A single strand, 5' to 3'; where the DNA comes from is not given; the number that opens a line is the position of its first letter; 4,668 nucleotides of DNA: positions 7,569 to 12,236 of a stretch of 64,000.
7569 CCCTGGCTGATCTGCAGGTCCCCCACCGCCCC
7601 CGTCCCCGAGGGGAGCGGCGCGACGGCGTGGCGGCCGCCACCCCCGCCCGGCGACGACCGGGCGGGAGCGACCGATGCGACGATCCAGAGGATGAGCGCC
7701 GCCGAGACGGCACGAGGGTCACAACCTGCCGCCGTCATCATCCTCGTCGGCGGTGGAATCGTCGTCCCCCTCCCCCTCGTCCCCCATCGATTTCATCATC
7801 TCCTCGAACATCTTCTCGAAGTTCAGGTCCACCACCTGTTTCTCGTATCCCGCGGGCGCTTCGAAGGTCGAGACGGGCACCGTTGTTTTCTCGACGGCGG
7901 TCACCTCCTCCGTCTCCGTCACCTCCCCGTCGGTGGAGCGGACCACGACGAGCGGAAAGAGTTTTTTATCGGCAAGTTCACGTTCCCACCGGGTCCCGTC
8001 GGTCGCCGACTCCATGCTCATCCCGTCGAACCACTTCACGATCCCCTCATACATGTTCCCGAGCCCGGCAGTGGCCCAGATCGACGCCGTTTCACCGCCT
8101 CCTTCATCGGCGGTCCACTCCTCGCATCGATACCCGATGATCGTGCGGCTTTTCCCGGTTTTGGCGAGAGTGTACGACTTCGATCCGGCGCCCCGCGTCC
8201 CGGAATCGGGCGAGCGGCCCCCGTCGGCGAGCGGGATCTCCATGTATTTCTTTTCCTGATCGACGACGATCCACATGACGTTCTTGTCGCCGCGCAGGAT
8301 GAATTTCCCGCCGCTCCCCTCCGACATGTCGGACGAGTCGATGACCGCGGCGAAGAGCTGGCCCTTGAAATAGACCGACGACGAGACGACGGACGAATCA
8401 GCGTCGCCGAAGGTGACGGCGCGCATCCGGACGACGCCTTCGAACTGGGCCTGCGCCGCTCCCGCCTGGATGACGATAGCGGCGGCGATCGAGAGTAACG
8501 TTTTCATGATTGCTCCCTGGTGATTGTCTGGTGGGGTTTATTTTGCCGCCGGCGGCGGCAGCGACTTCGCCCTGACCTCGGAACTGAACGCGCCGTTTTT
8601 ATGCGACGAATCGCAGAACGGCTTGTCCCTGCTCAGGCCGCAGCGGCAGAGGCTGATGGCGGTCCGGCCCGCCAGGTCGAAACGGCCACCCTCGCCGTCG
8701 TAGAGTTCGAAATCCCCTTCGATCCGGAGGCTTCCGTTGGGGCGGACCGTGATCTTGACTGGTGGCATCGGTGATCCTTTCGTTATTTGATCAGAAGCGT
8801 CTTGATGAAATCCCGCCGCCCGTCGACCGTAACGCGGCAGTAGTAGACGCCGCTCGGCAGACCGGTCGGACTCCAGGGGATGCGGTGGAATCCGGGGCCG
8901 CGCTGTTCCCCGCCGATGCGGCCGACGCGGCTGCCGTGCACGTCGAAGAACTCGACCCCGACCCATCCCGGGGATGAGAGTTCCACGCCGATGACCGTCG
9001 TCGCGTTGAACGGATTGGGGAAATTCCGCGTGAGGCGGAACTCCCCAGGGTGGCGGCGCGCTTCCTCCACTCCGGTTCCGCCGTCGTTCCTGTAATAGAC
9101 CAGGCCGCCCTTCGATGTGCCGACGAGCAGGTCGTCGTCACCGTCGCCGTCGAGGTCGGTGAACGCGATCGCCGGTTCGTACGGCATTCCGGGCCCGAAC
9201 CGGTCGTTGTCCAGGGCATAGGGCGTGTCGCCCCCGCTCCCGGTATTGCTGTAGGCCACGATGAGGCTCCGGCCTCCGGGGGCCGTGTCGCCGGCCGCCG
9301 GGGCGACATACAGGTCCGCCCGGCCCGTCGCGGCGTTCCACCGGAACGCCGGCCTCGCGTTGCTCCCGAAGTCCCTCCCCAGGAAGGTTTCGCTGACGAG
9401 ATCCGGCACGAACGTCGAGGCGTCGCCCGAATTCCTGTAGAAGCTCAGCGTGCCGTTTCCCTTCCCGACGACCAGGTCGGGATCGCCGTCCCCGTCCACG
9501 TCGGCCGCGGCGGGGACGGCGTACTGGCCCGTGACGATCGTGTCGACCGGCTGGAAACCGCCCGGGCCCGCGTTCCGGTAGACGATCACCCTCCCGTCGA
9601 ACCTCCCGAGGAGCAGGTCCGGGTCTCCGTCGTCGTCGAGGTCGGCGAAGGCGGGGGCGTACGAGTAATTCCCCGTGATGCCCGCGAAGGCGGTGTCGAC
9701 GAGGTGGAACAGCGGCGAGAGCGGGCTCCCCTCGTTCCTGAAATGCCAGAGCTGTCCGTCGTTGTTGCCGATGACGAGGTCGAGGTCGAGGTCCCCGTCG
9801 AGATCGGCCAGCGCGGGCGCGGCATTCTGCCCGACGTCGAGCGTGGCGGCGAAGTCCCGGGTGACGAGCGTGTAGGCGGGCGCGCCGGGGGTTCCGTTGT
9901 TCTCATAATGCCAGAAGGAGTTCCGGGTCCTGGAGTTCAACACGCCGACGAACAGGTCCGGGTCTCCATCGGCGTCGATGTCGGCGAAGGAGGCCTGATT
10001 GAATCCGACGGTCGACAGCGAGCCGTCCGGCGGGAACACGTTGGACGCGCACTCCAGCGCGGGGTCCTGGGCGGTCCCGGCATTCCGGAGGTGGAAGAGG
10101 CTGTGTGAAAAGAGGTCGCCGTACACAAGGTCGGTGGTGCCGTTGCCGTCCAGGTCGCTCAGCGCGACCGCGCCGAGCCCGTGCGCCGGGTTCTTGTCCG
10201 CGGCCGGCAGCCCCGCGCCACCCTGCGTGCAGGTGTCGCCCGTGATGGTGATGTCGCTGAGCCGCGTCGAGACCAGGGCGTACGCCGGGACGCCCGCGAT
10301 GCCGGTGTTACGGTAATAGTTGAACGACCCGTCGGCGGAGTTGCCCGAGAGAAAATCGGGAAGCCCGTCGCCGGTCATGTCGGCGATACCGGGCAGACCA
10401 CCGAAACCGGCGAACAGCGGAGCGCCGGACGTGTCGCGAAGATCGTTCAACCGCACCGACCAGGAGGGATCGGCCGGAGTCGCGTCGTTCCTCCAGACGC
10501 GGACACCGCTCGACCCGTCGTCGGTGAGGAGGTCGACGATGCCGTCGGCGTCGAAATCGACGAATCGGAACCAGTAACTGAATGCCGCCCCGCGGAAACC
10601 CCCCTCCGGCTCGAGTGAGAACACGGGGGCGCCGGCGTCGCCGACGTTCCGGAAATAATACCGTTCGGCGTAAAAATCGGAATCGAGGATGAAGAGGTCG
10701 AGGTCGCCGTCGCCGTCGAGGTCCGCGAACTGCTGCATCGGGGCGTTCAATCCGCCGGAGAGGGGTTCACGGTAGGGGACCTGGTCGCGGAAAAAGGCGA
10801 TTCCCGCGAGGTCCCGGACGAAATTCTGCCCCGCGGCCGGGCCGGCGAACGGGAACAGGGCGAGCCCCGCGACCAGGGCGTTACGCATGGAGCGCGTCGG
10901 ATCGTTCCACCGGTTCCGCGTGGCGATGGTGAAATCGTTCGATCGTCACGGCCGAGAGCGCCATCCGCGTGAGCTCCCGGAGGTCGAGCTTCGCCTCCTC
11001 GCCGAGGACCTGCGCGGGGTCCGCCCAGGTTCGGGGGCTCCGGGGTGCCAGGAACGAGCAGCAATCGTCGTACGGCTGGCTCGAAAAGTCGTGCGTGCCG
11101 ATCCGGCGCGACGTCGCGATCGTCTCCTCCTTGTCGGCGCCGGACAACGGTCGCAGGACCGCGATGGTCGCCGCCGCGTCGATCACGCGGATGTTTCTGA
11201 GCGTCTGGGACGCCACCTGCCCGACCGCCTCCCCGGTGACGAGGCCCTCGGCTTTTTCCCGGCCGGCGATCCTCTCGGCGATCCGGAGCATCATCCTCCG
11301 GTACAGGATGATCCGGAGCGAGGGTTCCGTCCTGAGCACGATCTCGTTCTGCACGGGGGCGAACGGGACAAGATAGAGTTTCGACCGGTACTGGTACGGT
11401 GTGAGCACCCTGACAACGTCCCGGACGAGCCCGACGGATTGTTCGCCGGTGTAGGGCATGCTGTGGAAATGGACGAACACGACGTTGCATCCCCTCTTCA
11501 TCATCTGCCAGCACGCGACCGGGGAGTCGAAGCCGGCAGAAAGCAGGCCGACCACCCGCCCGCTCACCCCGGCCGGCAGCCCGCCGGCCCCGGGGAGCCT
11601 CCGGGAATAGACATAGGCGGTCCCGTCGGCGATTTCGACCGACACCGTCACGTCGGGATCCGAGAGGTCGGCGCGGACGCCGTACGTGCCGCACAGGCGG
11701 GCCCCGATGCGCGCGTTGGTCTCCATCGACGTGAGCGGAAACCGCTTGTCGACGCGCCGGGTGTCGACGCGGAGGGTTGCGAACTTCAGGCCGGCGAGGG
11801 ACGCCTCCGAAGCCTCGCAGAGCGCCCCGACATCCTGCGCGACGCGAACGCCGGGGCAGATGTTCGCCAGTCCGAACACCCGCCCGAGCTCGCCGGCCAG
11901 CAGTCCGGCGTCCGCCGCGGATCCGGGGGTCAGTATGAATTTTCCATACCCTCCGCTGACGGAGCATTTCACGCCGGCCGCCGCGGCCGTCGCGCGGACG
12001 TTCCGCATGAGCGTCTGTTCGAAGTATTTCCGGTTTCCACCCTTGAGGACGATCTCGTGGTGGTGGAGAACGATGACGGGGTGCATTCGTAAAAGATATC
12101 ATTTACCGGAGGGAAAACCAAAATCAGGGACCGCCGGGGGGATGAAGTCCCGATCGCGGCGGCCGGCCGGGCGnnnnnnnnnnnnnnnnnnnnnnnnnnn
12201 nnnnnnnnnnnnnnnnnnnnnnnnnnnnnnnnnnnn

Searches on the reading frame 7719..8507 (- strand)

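Call 21: search_protein_families(library=pfam, proteins=[window:7719-8507:-])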
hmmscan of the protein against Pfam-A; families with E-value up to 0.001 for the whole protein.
window:7719-8507:- (262 aa): 1 family
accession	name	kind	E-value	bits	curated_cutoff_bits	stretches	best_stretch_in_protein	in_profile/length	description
PF14371.13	DUF4412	-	1.6e-20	74.2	21.6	1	22-221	1-191/191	Domain of unknown function (DUF4412)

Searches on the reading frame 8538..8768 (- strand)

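Call 21: search_protein_families(library=pfam, proteins=[window:8538-8768:-])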
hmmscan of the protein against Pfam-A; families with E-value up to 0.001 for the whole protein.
window:8538-8768:- (76 aa): 1 family
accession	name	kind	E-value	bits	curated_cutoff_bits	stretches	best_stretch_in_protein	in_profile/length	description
PF09360.15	zf-CDGSH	-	3.4e-16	59.7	29.5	1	11-57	1-48/48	Iron-binding zinc finger CDGSH type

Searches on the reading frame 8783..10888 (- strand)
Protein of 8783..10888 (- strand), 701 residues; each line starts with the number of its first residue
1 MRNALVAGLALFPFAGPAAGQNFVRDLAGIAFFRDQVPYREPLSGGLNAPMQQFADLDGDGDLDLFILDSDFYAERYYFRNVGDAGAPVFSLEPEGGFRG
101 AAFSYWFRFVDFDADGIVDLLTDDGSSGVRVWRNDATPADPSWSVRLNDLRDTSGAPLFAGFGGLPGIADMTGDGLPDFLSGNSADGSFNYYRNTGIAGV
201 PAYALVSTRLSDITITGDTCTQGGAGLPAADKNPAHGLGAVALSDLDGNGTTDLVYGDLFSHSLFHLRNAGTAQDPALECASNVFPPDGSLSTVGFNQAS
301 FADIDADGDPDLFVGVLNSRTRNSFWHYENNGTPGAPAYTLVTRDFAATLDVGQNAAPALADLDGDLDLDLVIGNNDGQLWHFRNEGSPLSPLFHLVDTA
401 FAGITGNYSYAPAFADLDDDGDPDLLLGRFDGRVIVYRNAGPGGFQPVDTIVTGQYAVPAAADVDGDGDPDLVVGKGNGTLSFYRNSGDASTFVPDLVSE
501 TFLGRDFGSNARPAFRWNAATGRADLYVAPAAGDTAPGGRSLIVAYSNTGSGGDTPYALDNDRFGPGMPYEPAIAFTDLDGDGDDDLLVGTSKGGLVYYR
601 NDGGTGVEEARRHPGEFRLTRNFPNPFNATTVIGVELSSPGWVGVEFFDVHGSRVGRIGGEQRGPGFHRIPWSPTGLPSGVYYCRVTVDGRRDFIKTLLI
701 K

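Call 21: search_protein_families(library=pfam, proteins=[window:8783-10888:-])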
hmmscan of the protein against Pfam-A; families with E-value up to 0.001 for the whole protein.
window:8783-10888:- (701 aa): 5 families
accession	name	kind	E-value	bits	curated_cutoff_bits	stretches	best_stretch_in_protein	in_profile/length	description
PF13517.12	FG-GAP_3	-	1.8e-41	141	26.9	7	416-474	1-61/61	FG-GAP-like repeat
PF01839.29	FG-GAP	-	1.4e-19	69.9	22.1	2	459-483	5-27/37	FG-GAP repeat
PF14783.12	BBS2_Mid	-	4.1e-08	33.7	27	0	573-602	1-30/108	Ciliary BBSome complex subunit 2, middle region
PF16743.10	PliI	-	0.00028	21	27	0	280-317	48-80/123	Periplasmic lysozyme inhibitor of I-type lysozyme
PF23743.1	Beta-prop_BBS7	-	0.00035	20.4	27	0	414-438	226-250/299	BBS7 beta-propeller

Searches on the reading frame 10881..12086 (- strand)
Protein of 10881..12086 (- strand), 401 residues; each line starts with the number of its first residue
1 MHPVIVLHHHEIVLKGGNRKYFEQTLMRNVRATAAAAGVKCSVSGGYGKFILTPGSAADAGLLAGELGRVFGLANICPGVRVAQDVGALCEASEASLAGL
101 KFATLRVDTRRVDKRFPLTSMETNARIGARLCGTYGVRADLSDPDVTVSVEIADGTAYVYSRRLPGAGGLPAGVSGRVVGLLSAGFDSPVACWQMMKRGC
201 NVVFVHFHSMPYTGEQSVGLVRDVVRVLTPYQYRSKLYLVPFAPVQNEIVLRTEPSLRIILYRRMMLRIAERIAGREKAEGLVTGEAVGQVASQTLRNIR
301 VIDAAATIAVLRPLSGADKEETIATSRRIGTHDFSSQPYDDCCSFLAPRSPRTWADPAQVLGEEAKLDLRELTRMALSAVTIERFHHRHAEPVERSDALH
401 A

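Call 3: search_protein_families(library=pfam, proteins=[window:10881-12086:-])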
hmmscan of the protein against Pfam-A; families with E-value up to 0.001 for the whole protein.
window:10881-12086:- (401 aa): 3 families
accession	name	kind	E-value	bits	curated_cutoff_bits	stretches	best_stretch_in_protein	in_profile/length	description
PF02568.20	ThiI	-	1.6e-65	220.9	20.5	1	173-369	1-197/197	Thiamine biosynthesis protein (ThiI)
PF22025.1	ThiI_fer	-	7.1e-12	46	25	1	4-77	1-72/72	ThiI ferredoxin-like domain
PF02926.22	THUMP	-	1e-10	42.3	20.6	1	102-160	23-82/84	THUMP domain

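Call 4: search_protein_families(library=ncbifam, proteins=[window:10881-12086:-])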
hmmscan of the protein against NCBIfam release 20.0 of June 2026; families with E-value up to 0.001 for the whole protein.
window:10881-12086:- (401 aa): 2 families
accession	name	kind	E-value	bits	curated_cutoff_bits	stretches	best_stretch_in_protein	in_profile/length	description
TIGR00342.1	TIGR00342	equivalog_domain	3.5e-100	335.7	264.5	1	5-370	1-368/373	tRNA uracil 4-sulfurtransferase ThiI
NF006222.0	PRK08349.1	subfamily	4.4e-41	140.9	251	1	177-359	2-184/198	hypothetical protein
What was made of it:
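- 10881..12086 (-): ThiI (tRNA 4-thiouridine synthase), downstream neighbour 87 nt away; context only. TIGR00342, 336 bits (call 4).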
